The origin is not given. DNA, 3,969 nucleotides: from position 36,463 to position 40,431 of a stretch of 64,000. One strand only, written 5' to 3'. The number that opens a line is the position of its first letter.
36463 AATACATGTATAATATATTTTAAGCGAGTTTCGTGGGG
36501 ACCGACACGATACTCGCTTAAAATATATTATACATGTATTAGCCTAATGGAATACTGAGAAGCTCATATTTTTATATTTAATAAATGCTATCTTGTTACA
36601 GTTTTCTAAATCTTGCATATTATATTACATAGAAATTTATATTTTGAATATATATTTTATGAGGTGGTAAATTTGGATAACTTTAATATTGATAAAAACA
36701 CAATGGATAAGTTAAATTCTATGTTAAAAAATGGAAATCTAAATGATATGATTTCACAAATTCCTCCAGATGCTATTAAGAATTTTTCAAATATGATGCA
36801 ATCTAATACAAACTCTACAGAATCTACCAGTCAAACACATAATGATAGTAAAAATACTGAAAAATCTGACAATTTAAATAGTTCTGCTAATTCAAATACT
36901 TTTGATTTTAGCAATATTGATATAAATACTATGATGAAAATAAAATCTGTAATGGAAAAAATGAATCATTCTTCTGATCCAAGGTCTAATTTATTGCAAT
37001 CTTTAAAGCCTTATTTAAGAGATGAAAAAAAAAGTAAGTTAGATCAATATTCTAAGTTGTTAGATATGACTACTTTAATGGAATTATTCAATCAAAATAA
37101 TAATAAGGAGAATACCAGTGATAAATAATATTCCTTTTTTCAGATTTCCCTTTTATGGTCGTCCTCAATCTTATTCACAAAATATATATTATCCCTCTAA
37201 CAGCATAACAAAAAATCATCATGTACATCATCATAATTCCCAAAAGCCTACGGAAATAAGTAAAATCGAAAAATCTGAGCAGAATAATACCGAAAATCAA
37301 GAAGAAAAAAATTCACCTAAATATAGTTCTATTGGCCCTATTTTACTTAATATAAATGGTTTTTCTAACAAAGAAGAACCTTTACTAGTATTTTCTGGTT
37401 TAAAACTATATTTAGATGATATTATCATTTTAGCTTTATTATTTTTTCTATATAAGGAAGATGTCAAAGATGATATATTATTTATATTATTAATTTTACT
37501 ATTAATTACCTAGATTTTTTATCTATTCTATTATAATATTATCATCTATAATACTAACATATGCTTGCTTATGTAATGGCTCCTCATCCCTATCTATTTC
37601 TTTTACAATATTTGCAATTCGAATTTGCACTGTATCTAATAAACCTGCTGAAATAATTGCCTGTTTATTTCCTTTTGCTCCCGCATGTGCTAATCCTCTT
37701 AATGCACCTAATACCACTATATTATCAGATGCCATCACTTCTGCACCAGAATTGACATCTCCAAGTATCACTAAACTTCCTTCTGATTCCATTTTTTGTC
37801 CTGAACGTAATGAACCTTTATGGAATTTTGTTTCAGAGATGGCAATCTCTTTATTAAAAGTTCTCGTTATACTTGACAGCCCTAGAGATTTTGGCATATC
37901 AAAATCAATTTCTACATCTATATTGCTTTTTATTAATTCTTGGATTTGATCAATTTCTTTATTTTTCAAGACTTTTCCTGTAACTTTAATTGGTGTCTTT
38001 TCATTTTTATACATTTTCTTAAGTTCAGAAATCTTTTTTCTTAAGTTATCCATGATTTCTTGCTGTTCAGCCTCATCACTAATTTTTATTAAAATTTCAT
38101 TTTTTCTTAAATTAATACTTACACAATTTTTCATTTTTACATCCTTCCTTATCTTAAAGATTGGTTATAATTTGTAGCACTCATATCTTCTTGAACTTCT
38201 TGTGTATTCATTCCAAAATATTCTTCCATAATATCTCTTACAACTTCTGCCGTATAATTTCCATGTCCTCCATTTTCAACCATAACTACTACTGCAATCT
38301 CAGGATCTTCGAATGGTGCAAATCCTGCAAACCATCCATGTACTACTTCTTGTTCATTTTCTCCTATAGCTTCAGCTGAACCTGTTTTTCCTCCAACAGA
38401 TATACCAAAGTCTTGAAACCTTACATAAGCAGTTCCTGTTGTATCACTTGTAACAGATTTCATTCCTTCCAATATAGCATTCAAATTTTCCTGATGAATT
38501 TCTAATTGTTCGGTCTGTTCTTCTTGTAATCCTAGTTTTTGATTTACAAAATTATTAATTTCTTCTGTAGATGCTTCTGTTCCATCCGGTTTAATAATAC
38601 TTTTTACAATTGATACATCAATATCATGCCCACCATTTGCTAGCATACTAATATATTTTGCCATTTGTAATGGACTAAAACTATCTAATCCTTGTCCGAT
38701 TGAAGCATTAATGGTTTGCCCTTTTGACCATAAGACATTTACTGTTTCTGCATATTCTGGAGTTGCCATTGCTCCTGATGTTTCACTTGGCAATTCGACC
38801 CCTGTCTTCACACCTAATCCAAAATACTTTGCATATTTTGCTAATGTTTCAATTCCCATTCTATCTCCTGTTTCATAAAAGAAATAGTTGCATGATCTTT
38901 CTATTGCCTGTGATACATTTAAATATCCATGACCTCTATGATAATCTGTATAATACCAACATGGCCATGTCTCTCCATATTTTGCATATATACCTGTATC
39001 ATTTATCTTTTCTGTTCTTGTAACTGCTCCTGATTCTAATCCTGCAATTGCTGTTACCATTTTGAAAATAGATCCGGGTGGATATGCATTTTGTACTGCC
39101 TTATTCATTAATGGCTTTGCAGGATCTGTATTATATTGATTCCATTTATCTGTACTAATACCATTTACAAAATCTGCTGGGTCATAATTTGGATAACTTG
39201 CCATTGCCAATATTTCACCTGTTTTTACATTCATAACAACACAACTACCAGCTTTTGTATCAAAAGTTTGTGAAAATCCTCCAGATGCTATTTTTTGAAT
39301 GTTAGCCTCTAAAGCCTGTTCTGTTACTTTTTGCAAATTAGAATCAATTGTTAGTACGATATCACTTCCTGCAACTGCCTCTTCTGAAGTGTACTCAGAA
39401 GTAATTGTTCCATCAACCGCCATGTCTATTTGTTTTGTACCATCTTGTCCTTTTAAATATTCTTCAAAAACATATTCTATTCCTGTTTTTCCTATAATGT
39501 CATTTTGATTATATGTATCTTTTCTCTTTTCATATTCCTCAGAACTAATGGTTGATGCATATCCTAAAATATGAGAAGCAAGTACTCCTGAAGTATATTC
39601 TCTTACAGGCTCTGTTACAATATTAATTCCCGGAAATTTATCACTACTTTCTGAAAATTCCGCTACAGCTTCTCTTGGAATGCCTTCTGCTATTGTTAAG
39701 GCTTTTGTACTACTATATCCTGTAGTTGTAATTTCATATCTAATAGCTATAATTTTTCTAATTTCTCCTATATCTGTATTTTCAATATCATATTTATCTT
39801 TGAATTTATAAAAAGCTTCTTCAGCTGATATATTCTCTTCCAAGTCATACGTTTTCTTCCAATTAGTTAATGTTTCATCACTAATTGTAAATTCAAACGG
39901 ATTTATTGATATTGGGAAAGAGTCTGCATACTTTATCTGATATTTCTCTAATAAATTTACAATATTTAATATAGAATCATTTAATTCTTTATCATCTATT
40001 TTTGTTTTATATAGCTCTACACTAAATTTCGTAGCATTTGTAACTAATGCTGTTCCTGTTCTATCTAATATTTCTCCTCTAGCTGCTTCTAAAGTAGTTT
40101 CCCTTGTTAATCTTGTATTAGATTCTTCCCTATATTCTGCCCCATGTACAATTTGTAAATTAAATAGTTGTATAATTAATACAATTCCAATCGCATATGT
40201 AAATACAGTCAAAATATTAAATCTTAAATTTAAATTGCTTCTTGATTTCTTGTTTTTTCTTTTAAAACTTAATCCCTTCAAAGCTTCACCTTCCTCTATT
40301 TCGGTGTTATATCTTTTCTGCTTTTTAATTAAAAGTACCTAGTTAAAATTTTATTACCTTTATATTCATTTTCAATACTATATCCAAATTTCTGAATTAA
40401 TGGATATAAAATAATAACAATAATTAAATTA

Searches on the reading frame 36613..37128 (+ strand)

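Call 7: search_protein_families(library=pfam, proteins=[window:36613-37128:+], max_evalue=0.001)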
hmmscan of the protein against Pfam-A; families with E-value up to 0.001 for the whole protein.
window:36613-37128:+ (171 aa): 0 families

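Call 58: search_protein_families(library=pfam, proteins=[window:36613-37128:+], max_evalue=1)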
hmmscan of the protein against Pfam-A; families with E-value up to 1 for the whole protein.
window:36613-37128:+ (171 aa): 3 families
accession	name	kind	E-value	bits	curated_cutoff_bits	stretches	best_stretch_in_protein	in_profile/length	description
PF02978.25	SRP_SPB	-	0.18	12.7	27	1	29-78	6-60/91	Signal peptide binding domain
PF05003.17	DUF668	-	0.57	11.1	24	1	108-151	16-60/89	Protein of unknown function (DUF668)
PF04935.17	SURF6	-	0.81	9.9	23.1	0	66-146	29-110/196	Surfeit locus protein 6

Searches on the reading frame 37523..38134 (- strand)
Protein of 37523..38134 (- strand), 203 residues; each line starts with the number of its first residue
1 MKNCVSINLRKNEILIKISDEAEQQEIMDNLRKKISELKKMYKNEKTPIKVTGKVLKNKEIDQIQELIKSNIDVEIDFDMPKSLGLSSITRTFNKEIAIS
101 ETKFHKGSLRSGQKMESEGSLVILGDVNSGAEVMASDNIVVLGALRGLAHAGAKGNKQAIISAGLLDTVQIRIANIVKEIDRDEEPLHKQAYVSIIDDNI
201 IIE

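Call 7: search_protein_families(library=pfam, proteins=[window:37523-38134:-], max_evalue=0.001)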
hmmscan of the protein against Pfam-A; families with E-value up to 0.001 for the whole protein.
window:37523-38134:- (203 aa): 1 family
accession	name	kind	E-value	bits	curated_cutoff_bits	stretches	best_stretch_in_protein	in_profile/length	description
PF03775.22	MinC_C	-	1.6e-30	105.5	33.2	1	105-203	2-102/102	Septum formation inhibitor MinC, C-terminal domain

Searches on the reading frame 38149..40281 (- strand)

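Call 7: search_protein_families(library=pfam, proteins=[window:38149-40281:-], max_evalue=0.001)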
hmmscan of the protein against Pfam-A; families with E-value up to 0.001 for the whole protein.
window:38149-40281:- (710 aa): 2 families
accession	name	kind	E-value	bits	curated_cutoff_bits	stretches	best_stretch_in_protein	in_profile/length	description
PF00905.27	Transpeptidase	-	5.2e-76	256.1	22.1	1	345-686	1-299/299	Penicillin binding protein transpeptidase domain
PF03717.20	PBP_dimer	-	6.2e-43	147.7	24.4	1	64-296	2-178/180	Penicillin-binding Protein dimerisation domain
